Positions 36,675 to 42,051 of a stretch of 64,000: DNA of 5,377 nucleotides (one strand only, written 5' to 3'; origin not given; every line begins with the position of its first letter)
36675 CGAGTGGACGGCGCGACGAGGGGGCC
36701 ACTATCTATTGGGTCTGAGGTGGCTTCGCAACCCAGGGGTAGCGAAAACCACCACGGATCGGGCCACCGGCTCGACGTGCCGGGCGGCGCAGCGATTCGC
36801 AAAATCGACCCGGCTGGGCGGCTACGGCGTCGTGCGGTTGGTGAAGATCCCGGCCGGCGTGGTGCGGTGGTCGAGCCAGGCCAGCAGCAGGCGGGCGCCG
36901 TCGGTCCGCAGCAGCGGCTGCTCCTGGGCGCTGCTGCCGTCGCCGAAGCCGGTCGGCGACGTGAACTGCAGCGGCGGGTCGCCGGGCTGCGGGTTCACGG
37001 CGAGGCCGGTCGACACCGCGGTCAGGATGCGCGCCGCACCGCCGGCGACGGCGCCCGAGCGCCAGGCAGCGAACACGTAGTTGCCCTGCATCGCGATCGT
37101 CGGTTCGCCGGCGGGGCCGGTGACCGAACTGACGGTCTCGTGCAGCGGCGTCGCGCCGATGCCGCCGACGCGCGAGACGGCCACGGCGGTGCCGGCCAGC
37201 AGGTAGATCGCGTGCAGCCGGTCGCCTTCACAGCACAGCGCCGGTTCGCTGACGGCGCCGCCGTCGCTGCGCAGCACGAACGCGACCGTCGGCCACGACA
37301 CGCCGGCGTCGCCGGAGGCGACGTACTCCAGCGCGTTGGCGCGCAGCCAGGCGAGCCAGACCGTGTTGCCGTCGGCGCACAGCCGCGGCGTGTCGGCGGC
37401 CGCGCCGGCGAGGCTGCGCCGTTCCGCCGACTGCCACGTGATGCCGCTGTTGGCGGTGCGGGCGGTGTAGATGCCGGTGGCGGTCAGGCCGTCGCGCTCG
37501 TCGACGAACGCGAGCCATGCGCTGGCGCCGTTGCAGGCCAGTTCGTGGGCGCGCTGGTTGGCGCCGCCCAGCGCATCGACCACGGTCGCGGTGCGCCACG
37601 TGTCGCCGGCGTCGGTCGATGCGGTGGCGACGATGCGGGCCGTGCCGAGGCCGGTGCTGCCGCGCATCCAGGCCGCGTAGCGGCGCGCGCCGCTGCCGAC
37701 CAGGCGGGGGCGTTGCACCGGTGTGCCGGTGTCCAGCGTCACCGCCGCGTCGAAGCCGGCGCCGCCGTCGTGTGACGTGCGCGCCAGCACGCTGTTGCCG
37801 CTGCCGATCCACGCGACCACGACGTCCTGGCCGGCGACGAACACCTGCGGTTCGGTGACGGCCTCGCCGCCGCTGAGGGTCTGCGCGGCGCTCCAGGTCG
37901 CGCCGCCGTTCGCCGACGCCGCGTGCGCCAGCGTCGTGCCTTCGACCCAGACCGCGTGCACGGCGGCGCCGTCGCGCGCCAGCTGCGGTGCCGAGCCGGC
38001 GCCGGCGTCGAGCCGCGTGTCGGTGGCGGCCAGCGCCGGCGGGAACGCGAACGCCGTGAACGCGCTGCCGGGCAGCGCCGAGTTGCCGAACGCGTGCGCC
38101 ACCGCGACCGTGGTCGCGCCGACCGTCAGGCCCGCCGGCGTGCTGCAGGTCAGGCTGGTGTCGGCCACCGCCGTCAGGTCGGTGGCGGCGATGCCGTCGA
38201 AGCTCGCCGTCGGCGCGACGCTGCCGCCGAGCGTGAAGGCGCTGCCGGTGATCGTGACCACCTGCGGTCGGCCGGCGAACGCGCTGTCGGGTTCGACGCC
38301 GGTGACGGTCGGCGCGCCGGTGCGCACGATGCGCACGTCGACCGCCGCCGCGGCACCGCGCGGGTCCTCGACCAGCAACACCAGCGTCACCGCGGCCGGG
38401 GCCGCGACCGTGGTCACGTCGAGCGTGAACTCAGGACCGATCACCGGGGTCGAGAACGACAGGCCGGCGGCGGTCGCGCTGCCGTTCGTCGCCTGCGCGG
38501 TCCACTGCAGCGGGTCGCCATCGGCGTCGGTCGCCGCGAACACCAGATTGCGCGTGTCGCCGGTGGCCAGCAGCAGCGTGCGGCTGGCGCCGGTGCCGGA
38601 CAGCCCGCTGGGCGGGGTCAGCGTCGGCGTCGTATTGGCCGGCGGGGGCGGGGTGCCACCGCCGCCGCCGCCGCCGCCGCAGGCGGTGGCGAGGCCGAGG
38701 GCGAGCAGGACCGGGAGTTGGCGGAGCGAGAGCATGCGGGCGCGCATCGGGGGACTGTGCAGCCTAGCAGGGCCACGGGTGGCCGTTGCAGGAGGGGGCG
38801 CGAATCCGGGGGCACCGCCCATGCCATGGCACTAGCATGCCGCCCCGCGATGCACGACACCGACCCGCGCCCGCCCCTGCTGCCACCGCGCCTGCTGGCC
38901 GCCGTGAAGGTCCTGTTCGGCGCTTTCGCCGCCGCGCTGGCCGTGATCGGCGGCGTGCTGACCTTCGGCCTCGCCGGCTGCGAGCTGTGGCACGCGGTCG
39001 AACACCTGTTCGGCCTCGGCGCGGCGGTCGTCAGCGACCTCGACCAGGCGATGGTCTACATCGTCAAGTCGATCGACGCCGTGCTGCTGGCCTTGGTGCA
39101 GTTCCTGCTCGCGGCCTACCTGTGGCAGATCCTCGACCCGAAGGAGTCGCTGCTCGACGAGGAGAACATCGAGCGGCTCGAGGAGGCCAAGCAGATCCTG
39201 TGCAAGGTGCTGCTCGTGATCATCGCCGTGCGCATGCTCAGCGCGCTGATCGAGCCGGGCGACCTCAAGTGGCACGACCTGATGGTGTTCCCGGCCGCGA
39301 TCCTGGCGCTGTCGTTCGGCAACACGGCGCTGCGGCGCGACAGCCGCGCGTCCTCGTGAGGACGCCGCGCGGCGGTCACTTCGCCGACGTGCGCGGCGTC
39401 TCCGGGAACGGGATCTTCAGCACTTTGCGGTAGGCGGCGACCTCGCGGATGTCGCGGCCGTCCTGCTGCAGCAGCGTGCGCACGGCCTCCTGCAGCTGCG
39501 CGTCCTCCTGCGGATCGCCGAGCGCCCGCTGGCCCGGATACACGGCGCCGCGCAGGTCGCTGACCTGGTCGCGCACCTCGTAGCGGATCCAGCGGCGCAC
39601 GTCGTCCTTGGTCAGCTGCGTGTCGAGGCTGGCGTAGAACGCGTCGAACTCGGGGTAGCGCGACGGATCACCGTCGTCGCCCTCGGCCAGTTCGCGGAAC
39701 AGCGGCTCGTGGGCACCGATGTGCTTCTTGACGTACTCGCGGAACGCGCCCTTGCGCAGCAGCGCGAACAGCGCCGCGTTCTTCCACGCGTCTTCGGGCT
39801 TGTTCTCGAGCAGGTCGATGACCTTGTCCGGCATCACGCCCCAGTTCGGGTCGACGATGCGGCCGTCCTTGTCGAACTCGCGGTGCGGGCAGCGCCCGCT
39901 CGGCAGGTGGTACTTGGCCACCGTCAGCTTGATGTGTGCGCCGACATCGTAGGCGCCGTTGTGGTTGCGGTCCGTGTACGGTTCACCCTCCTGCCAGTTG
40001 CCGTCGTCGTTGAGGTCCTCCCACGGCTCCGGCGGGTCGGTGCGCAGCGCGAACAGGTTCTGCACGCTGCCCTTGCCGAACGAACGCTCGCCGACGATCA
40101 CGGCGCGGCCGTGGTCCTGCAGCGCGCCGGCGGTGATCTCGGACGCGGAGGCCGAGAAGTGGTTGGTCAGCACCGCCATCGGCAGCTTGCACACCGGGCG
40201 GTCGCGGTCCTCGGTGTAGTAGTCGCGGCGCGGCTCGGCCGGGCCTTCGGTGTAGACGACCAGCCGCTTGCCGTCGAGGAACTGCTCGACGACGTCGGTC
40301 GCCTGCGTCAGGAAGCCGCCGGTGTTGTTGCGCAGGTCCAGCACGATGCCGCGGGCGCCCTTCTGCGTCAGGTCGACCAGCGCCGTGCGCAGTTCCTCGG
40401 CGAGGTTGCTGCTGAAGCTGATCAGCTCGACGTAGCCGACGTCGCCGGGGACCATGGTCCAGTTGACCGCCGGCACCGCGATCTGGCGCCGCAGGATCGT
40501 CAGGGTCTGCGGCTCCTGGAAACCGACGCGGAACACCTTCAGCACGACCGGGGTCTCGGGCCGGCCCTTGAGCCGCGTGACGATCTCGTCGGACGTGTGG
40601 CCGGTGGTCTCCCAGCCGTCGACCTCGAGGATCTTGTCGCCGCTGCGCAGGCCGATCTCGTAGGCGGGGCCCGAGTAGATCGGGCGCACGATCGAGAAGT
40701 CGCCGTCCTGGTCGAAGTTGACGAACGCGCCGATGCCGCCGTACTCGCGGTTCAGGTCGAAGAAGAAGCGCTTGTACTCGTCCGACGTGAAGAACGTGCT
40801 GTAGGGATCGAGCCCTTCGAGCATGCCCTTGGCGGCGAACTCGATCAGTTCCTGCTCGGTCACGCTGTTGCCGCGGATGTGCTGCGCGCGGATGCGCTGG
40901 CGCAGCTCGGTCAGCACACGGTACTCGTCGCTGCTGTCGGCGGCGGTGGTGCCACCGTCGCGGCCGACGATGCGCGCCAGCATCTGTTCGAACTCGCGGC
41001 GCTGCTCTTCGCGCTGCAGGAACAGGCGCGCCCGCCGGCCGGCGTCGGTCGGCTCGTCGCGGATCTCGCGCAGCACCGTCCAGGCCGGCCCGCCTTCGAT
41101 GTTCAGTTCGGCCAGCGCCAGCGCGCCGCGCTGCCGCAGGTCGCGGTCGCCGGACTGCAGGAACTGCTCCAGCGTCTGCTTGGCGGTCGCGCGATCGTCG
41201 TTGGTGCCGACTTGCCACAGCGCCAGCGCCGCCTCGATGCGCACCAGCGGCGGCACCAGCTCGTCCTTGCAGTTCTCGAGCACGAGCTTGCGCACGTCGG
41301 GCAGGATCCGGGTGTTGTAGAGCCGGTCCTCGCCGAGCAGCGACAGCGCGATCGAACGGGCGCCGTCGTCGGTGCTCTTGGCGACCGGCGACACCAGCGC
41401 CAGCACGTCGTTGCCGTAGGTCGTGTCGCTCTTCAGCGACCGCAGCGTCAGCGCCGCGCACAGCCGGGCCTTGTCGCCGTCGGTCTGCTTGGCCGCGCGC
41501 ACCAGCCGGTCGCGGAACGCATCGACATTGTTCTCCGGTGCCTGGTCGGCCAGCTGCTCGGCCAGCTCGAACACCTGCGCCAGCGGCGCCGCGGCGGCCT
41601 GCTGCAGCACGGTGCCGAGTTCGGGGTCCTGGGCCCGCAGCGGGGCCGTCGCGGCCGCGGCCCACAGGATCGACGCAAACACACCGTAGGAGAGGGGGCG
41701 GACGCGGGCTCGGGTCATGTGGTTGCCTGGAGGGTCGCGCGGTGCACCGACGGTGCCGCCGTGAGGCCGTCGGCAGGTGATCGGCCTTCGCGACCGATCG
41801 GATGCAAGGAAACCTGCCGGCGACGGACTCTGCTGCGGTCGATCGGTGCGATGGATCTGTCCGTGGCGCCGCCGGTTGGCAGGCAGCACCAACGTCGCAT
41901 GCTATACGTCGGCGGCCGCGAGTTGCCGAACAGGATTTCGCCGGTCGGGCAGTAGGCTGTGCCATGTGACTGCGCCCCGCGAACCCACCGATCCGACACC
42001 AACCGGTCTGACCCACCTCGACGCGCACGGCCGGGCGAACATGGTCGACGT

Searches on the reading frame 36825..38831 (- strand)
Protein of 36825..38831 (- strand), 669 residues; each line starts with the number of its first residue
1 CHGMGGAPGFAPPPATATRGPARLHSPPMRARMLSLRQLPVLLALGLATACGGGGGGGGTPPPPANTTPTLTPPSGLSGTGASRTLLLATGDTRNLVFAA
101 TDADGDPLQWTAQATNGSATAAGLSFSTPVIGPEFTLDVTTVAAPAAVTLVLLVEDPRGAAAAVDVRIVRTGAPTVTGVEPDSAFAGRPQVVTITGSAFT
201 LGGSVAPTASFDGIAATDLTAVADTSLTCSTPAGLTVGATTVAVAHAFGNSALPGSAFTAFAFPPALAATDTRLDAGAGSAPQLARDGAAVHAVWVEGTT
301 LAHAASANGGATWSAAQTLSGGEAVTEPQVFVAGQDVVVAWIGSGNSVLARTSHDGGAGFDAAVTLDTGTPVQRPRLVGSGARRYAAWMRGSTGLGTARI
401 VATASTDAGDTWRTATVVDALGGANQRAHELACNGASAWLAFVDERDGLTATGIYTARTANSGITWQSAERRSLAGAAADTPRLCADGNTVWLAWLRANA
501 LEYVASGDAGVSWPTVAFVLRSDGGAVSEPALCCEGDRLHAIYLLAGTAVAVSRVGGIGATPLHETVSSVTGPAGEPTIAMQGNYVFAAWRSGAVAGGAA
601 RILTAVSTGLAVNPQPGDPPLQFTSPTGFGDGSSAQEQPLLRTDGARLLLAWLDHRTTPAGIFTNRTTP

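Call 69: search_protein_families(library=pfam, proteins=[window:36825-38831:-], max_evalue=0.001)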
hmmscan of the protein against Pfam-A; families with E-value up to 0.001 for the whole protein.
window:36825-38831:- (669 aa): 2 families
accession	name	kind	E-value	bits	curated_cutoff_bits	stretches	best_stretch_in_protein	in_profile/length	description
PF13088.12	BNR_2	-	2.7e-07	30.6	31.4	1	300-537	81-272/277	BNR repeat-like domain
PF01833.30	TIG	-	1.3e-06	28.7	20.9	1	174-247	1-71/84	IPT/TIG domain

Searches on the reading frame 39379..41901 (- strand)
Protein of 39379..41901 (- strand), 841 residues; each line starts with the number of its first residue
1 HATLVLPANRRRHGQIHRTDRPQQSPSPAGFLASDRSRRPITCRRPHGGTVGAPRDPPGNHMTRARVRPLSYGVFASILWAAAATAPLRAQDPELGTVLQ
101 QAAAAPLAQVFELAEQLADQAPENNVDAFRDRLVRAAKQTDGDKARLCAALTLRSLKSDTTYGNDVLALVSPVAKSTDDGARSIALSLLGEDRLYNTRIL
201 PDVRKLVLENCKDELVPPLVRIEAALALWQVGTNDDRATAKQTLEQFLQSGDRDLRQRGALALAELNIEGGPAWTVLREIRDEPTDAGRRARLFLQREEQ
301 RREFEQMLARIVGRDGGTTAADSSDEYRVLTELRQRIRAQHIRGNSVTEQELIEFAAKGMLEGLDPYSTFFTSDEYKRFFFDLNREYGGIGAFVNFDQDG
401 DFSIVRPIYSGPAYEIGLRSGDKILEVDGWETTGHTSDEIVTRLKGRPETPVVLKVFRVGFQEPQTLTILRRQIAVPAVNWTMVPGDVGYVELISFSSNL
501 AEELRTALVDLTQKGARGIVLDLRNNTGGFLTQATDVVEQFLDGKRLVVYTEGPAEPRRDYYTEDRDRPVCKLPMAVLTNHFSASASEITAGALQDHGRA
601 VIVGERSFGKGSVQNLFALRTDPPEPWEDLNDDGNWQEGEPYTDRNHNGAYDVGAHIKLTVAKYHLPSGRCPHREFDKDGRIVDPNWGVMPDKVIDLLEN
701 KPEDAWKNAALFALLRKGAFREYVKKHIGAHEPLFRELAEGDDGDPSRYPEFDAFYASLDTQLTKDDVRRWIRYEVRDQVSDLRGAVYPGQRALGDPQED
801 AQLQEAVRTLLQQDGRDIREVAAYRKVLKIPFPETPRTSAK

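Call 69: search_protein_families(library=pfam, proteins=[window:39379-41901:-], max_evalue=0.001)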
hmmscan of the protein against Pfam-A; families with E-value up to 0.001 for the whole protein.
window:39379-41901:- (841 aa): 5 families
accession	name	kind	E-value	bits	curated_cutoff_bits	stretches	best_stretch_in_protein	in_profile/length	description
PF03572.23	Peptidase_S41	-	1.3e-42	145.6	24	1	487-675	1-157/165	Peptidase family S41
PF17820.7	PDZ_6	-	3.7e-07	30.2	27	1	411-456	9-52/54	PDZ domain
PF13646.12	HEAT_2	-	9.3e-07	29.5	27.7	2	218-292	14-82/88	HEAT repeats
PF00595.29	PDZ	-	1.4e-05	25.8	23.2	1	388-455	10-79/81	PDZ domain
PF13180.12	PDZ_2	-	0.00093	19.9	27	0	401-460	13-71/80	PDZ domain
